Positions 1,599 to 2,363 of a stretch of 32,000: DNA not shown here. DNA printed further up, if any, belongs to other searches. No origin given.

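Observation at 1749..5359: Excisionase-type HTH gene tightly coupled to a PLD-nuclease/DExH-helicase/DUF3427 giant protein next to an IS end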

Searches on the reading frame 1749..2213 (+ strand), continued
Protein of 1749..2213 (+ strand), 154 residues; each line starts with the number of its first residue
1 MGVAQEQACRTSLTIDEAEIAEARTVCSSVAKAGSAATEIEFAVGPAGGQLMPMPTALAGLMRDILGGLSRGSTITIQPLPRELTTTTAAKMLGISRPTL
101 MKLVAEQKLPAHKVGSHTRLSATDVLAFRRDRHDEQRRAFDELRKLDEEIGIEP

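Call 79: find_encoding_contigs(protein=P0001, flank=10000, max_places=3)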
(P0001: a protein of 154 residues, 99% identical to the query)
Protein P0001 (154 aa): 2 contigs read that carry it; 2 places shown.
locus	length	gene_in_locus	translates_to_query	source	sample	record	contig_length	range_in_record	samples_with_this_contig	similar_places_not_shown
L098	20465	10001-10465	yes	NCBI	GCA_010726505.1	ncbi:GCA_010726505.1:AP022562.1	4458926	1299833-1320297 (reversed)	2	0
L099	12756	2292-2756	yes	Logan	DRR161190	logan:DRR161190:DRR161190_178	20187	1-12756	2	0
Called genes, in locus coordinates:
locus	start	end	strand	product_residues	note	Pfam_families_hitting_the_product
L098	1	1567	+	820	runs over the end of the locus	PF02463:SMC_N (weak), PF13175:AAA_15 (weak), PF13476:AAA_23, PF13304:AAA_21 (faint), PF02463:SMC_N (weak)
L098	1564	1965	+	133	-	-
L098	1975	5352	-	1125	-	PF12705:PDDEXK_1 (weak), PF13482:RNase_H_2, PF13086:AAA_11 (weak), PF13245:AAA_19, PF13604:AAA_30, PF01443:Viral_helicase1 (weak), PF13086:AAA_11, PF13087:AAA_12, +1 more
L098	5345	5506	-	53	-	-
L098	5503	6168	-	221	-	-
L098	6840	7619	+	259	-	-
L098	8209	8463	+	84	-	PF20208:ARPP-1 (weak)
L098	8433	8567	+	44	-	-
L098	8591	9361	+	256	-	-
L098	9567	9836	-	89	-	-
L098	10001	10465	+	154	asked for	PF12728:HTH_17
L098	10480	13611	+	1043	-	PF13091:PLDc_2 (weak), PF00270:DEAD, PF04851:ResIII, PF00271:Helicase_C, PF11907:DUF3427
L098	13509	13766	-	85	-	-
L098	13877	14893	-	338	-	-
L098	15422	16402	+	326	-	-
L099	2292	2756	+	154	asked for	PF12728:HTH_17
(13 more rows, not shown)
